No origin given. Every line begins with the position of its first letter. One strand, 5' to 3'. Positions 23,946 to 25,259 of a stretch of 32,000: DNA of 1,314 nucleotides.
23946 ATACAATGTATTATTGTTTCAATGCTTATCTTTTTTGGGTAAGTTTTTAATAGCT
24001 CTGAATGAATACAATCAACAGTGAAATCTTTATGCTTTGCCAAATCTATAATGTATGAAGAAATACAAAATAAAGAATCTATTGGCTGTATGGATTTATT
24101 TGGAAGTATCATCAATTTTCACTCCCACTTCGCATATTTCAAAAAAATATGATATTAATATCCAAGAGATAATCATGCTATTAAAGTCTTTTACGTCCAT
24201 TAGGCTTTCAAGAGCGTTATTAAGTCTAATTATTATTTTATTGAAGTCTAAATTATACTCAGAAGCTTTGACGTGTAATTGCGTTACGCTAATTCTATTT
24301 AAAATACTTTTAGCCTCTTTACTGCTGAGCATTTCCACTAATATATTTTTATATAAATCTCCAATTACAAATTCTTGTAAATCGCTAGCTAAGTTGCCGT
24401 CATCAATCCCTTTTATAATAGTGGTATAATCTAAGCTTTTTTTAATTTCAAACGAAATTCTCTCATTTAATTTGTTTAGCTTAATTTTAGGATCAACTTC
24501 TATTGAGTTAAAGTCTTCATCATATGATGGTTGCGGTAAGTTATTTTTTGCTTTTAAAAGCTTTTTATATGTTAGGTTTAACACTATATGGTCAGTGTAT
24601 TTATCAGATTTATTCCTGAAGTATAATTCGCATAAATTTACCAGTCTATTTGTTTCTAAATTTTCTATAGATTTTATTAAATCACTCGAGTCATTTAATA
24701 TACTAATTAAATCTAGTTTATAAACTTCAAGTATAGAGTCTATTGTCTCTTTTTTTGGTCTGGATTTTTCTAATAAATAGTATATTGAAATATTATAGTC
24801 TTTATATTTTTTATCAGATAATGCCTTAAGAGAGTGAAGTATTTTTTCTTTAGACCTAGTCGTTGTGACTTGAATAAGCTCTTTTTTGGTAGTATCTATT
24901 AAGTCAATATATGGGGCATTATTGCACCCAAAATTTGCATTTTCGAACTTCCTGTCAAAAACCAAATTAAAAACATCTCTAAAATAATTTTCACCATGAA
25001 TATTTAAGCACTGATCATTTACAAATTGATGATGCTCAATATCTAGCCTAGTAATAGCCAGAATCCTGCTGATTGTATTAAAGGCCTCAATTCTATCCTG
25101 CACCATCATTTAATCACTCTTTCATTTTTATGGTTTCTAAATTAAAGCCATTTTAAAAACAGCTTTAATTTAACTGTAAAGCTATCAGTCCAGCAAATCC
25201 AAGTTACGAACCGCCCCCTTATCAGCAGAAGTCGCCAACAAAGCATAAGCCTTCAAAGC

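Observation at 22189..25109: Overlapping three-gene operon: SMEK-like effector, 77-aa middle protein, coiled-coil ABC ATPase (ABC-3C-type candidate defence system)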

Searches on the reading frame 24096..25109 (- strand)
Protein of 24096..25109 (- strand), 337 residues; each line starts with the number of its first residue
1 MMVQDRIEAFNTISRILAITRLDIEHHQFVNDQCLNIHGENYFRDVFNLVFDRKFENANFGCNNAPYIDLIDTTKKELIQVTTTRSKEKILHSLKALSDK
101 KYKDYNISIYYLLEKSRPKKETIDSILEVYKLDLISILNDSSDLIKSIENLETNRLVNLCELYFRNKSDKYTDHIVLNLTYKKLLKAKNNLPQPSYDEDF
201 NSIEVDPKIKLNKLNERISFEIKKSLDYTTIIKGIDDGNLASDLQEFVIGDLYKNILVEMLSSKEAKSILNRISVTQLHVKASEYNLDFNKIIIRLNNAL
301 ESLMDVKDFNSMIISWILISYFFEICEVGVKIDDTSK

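Call 3: search_protein_families(library=pfam, proteins=[window:24096-25109:-], max_evalue=1)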
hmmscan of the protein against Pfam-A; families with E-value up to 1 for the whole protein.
window:24096-25109:- (337 aa): 3 families
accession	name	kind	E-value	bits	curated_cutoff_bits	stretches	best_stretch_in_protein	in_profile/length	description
PF21941.2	SMEK_N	-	1e-25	90.7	27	1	13-148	2-139/140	SMEK domain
PF07574.19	SMC_Nse1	-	0.1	12.9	23.3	0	260-303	13-57/194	Nse1 non-SMC component of SMC5-6 complex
PF03471.22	CorC_HlyC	-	0.14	12.6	27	1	199-231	4-35/81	Transporter associated domain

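Call 4: search_protein_families(library=padloc, proteins=[window:24096-25109:-], max_evalue=1)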
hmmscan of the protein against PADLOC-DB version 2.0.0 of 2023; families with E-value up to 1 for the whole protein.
window:24096-25109:- (337 aa): 2 families
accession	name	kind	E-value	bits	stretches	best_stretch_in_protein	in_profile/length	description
PDLC02399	Aga_REase-PNTD1-PNTD2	-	1.1e-16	58.9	1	6-170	3-171/463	Class I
PDLC04745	PDC-M63A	-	0.11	11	1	113-188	41-118/133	-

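Call 5: search_protein_families(library=ncbifam, proteins=[window:24096-25109:-], max_evalue=1)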
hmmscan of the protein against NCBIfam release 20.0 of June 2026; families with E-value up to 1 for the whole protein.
window:24096-25109:- (337 aa): 1 family
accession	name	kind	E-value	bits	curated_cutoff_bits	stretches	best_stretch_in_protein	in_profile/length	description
NF033859.1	SMEK_N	domain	4.2e-19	68.2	30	1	9-102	3-96/97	SMEK domain-containing protein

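Call 19: search_solved_structures(query=window:24096-25109:-, max_evalue=10, show_alignments=2)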
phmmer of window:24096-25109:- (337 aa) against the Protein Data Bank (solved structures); distinct sequences matched with E-value up to 10: 3.
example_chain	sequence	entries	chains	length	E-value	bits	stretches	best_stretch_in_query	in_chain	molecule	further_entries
26bh_D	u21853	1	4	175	4.7e-10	42.9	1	23-168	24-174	the Mrr domain from Kordia jejudonensis Mrr-APAZ pAgo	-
4rny_A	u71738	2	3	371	0.33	13.8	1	38-81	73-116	Conserved hypothetical secreted protein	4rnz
6nu2_AQ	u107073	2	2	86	1.8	11.5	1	6-55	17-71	28S ribosomal protein S21, mitochondrial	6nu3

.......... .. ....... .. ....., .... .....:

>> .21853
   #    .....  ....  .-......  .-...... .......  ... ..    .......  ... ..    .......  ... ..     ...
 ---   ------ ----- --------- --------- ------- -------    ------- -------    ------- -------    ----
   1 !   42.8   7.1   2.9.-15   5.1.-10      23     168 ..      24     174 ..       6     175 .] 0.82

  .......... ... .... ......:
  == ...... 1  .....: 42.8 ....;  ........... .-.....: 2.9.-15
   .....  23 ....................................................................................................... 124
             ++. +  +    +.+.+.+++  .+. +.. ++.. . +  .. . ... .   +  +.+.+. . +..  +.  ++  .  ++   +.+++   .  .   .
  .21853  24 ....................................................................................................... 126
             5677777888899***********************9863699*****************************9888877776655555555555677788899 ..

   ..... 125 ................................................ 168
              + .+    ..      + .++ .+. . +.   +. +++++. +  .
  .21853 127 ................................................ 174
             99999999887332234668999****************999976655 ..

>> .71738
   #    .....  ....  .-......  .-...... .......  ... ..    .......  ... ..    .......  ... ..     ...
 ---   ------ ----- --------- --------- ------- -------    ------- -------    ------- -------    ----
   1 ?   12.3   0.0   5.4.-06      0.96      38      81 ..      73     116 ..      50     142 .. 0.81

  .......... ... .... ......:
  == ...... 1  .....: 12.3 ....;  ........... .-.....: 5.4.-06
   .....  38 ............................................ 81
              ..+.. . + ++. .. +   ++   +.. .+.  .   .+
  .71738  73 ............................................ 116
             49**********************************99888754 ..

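Call 27: find_homologous_proteins(query=window:24096-25109:-, max_evalue=0.001)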
Query window:24096-25109:- (337 aa): 166 proteins with E <= 0.001 among 3448 candidates; the best 120 are listed.
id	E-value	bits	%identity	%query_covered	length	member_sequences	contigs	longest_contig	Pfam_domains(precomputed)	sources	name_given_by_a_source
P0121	3.3e-211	718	100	100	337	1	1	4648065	PF21941.3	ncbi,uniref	ncbi:SMEK domain-containing protein [Marinicellulosiphila megalodicopiae]|uniref:SMEK domain-contain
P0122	6.7e-119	415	58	100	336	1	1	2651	PF21941.3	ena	-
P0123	1.6e-118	414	59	99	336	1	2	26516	PF21941.3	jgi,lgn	jgi:23S rRNA U2552 (ribose-2'-O)-methylase RlmE/FtsJ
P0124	1.1e-114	401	58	99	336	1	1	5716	PF21941.3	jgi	jgi:hypothetical protein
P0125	2.0e-114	401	58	98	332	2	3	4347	PF21941.3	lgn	-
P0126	4.8e-113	396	56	100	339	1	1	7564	PF21941.3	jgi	jgi:hypothetical protein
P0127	4.9e-113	396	56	99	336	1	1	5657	PF21941.3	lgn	-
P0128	8.0e-113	395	57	98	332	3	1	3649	PF21941.3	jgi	jgi:hypothetical protein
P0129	6.7e-111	389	58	98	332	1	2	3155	PF21941.3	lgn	-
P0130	5.7e-109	383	54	98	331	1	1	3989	PF21941.3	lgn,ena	-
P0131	4.8e-106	373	58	98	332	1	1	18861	PF21941.3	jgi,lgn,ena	-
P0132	5.0e-106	373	52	98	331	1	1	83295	PF21941.3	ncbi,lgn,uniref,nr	ncbi:SMEK domain-containing protein [Pseudoalteromonas sp. SG43-6]|uniref:SMEK domain-containing pro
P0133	1.8e-104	368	57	98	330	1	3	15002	PF21941.3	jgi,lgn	jgi:hypothetical protein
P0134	1.1e-102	362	56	98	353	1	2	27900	PF21941.3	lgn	-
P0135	3.2e-102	360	55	98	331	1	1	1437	PF21941.3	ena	-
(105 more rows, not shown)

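Call 31: search_protein_families(library=pfam, alignment_id=A2, max_evalue=1)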
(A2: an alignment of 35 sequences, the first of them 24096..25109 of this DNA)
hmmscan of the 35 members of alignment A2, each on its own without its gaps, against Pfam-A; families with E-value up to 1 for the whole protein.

A. member 1, window:24096-25109:- (337 aa): 3 families
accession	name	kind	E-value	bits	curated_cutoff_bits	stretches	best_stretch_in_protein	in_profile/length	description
PF21941.2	SMEK_N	-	1e-25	90.7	27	1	13-148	2-139/140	SMEK domain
PF07574.19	SMC_Nse1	-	0.1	12.9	23.3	0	260-303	13-57/194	Nse1 non-SMC component of SMC5-6 complex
PF03471.22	CorC_HlyC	-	0.14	12.6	27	1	199-231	4-35/81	Transporter associated domain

B. families by the number of members that match (of 35 scanned): 28 families (the first 25 are shown)
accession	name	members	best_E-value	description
PF21941.2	SMEK_N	35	2.4e-36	SMEK domain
PF20275.3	CTD10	11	1.6e-05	C-terminal domain 10 of the ABC-three component (ABC-3C) systems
PF17131.11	LolA_like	3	0.0044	Outer membrane lipoprotein-sorting protein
PF05424.16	Duffy_binding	2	0.05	Duffy binding domain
PF11254.13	DUF3053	1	0.0067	Protein of unknown function (DUF3053)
PF14401.11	RLAN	1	0.01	RimK-like ATPgrasp N-terminal domain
PF04760.21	IF2_N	1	0.022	Translation initiation factor IF-2, N-terminal region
PF25773.1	TPR_ANAPC2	1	0.033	ANAPC2-like, TPR repeats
PF08491.16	SE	1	0.038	Squalene epoxidase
PF20955.3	Caud_bapl16_4th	1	0.044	Phage tail base-plate attachment protein C-terminal barrel domain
PF16320.10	Ribosomal_L12_N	1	0.045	Ribosomal protein L7/L12 dimerisation domain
PF02915.23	Rubrerythrin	1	0.058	Rubrerythrin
PF22757.1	GeBP-like_C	1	0.069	Glabrous-enhancer-binding protein-like family, C-terminal domain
PF01846.25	FF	1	0.088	FF domain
PF12980.13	DUF3864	1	0.091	Domain of Unknown Function with PDB structure (DUF3864)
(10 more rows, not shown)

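Call 43: predict_structure(alignment_id=A2)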
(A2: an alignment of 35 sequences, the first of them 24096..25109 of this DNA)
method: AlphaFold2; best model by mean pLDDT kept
length: 337 residues; sequences in the alignment: 35
mean_pLDDT: 77.9   pTM: 0.62
mean pLDDT of the five models: 77.9, 77.7, 76.9, 75.6, 73.9
residues with pLDDT >= 90: 66; 70-90: 172; 50-70: 81; < 50: 18
segments of 3 or more residues with pLDDT < 50: 30-36, 195-200, 334-337
pLDDT, mean of each block of 10 residues (from residue 1): 82 82 67 48 88 85 68 89 72 71 84 79 84 86 89 93 81 68 66 50 74 89 80 60 81 92 92 89 91 91 65 78 79 49
secondary structure, 60 per line:
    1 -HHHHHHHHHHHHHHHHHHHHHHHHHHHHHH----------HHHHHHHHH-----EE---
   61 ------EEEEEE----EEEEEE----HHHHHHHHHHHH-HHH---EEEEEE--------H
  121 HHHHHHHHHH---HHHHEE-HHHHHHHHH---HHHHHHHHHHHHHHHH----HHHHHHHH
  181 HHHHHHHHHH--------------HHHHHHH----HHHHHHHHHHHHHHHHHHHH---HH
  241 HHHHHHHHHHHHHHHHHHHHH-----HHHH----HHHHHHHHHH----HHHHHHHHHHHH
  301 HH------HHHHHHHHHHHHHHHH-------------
elements in order: H2-31 H42-50 E67-72 E77-82 H87-98 E106-111 H120-130 H134-137 H141-149 H153-168 H173-190 H205-211 H216-235 H239-261 H267-270 H275-284 H289-302 H309-324

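Call 48: fold_search(model_id=the predicted structure, library=pdb)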
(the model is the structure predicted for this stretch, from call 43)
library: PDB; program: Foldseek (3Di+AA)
matches with E <= 10: 171; with E <= 0.001: 0
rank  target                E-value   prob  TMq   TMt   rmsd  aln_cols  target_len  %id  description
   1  9nxx_B                3.6e-01  0.28  0.24  0.22  17.0       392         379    9  LmuA_conformation 1 (released 2025-12-17)
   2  9nxx_C                6.9e-01  0.11  0.19  0.18  18.5       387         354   10  LmuA_conformation 1 (released 2025-12-17)
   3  6wan_D                7.9e-01  0.10  0.16  0.14  18.4       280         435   11  Structure of Acinetobacter baumannii Cap4 SAVED/CARF-domain containing receptor with the cyclic trinucleotide 3'3'3'-c (released 2020-06-17)
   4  5umt                  7.9e-01  0.07  0.11  0.09  16.9       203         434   14  Crystal structure of N-terminal domain of human FACT complex subunit SPT16 (released 2018-01-31)
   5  7fiv_B                9.1e-01  0.04  0.11  0.06  21.5       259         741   12  Crystal structure of the complex formed by Wolbachia cytoplasmic incompatibility factors CidA and CidBND1-ND2 from wPi (released 2022-04-06)
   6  2hl9                  1.0e+00  0.10  0.13  0.18  14.2       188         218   14  SUMO protease Ulp1 with the catalytic cysteine oxidized to a sulfonic acid (released 2007-07-31)
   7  6vm6_A                1.0e+00  0.07  0.16  0.13  22.3       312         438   10  Structure of Acinetobacter baumannii Cap4 SAVED/CARF-domain containing receptor with the cyclic trinucleotide 2'3'3'-c (released 2020-06-17)
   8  7ou4_A                1.1e+00  0.04  0.13  0.09  19.5       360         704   10  The structure of MutS bound to one molecule of ATP and one molecule of ADP (released 2022-01-12)
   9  9ny1_C                1.2e+00  0.13  0.21  0.20  19.9       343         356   12  LmuA_conformation 2_assymetric (released 2025-12-17)
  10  5eau                  1.2e+00  0.07  0.12  0.09  17.7       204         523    7  5-EPI-ARISTOLOCHENE SYNTHASE FROM NICOTIANA TABACUM (released 1998-04-08)
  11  5izv_B                1.2e+00  0.06  0.11  0.11  14.5       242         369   13  Crystal structure of the legionella pneumophila effector protein RavZ - F222 (released 2016-11-09)
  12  9uxl_C                1.3e+00  0.11  0.21  0.19  20.7       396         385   12  type II Lamassu, LmuACB from Vibrio cholerae O1 El (released 2026-03-25)
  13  5izv_A                1.3e+00  0.06  0.11  0.10  14.4       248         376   12  Crystal structure of the legionella pneumophila effector protein RavZ - F222 (released 2016-11-09)
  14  7fiw_A                1.3e+00  0.04  0.11  0.06  21.7       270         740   10  Crystal structure of the complex formed by Wolbachia cytoplasmic incompatibility factors CidAwMel(ST) and CidBND1-ND2  (released 2022-04-06)
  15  2hkp                  1.4e+00  0.10  0.13  0.17  12.1       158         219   13  SUMO protease Ulp1 with the catalytic cysteine oxidized to a sulfenic acid (released 2007-07-31)
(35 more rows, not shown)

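Call 52: search_solved_structures(query=A2, max_evalue=10, show_alignments=1)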
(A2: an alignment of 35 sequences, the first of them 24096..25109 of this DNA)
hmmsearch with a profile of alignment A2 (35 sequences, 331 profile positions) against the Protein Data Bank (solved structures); distinct sequences matched with E-value up to 10: 1.
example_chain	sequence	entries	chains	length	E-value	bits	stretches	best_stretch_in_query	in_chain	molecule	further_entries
26bh_D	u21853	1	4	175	1.8e-18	70.3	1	4-164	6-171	the Mrr domain from Kordia jejudonensis Mrr-APAZ pAgo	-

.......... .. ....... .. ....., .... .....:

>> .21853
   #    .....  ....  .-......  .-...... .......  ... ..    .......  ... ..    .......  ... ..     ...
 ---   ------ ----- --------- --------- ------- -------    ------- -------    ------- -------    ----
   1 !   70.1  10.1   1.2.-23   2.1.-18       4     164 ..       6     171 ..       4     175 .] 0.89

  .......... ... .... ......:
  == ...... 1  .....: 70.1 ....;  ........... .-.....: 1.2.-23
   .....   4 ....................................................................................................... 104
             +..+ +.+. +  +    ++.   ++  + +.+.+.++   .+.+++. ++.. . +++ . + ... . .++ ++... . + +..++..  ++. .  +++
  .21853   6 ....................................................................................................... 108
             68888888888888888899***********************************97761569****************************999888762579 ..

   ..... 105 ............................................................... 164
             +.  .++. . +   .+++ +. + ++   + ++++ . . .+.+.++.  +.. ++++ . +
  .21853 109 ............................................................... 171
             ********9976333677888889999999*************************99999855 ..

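Call 73: search_protein_families(library=padloc, alignment_id=A2, max_evalue=1)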
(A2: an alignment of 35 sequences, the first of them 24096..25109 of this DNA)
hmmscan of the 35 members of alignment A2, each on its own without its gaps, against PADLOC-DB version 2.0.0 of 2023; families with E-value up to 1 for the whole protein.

A. member 1, window:24096-25109:- (337 aa): 2 families
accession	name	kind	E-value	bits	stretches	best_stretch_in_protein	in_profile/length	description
PDLC02399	Aga_REase-PNTD1-PNTD2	-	1.1e-16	58.9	1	6-170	3-171/463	Class I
PDLC04745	PDC-M63A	-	0.11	11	1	113-188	41-118/133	-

B. families by the number of members that match (of 35 scanned): 9 families
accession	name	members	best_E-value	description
PDLC02399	Aga_REase-PNTD1-PNTD2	35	8.7e-25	Class I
PDLC04772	PDC-M68A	19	0.00011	-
PDLC02415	Aga_REase-PNTD1-PNTD2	4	1.1e-05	Class I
PDLC04773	PDC-M68A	2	0.0031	-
PDLC05054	PDC-S63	1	0.0026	-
PDLC01708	Cas12k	1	0.023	Cas12k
PDLC04745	PDC-M63A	1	0.11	-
PDLC02308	AbiEii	1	0.21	AbiEii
PDLC01339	Csm3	1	0.6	"CAS-III-A,CAS-III-D; effector_G7"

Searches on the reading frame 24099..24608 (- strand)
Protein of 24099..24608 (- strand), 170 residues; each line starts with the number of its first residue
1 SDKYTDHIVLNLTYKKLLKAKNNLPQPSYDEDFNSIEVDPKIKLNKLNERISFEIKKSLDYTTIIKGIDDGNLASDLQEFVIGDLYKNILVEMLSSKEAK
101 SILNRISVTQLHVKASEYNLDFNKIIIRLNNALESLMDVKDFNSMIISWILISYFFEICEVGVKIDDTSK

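Call 82: find_homologous_proteins(query=A4, max_evalue=0.001)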
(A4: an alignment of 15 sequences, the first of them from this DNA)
Query A4 (15 sequences) (170 aa, profile of the alignment): 20 proteins with E <= 0.001 among 2856 candidates.
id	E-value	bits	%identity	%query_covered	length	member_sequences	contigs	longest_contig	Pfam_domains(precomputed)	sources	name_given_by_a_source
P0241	2.2e-62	228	49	96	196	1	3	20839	-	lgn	-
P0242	7.2e-62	227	45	96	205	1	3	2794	-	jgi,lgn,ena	-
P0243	9.8e-62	226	46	95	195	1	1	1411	-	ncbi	-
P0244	1.7e-59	219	51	98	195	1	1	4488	-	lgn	-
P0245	1.3e-56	209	45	96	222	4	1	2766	-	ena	-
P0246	1.6e-54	203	39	91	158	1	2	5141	-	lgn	-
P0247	6.6e-54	201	46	92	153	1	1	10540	-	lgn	-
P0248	2.3e-52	196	46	87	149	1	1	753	-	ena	-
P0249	2.1e-50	189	41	91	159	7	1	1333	-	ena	-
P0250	4.8e-46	175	44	79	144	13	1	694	-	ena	-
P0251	4.7e-42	162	42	86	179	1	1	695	-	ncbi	-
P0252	2.5e-40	156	41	87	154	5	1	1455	-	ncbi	ncbi:TPA: hypothetical protein AB5E63_003498, partial [Vibrio cholerae]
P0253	6.8e-39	152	40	80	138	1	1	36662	-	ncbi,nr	ncbi:hypothetical protein NMR92_003164, partial [Vibrio cholerae]|nr:hypothetical protein [Vibrio ch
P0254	7.9e-35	139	47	66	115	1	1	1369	-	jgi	jgi:hypothetical protein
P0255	7.2e-34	135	45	69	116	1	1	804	-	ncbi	ncbi:hypothetical protein, partial [Providencia rustigianii]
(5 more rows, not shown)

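Call 91: search_protein_representatives(alignment_id=A4)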
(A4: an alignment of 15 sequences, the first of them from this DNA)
Query: 15 sequences, 165 profile positions. Proteins with E-value up to 0.001 (for the whole library): 40; up to 1e-10: 37; up to 1e-30: 24. The best 40 are listed.
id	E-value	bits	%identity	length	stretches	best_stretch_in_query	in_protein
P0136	2.7e-66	239.3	-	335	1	1-164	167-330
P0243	3.1e-62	226.0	-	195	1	1-163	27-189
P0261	5.5e-61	222.0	-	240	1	2-164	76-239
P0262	1.7e-54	200.9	-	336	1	2-164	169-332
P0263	1.3e-53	198.0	-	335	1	1-164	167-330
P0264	1.2e-49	185.1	-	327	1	1-162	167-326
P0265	1.7e-49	184.6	-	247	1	2-164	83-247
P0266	6.6e-48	179.4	-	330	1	3-164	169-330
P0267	1.0e-47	178.8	-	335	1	2-163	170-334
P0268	1.2e-47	178.6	-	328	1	2-163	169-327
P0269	1.0e-45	172.3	-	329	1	2-163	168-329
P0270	2.0e-45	171.4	-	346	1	2-162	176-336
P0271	3.4e-45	170.6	-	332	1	1-164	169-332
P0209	1.1e-42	162.5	-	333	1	1-163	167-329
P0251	1.5e-42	162.0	-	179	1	2-142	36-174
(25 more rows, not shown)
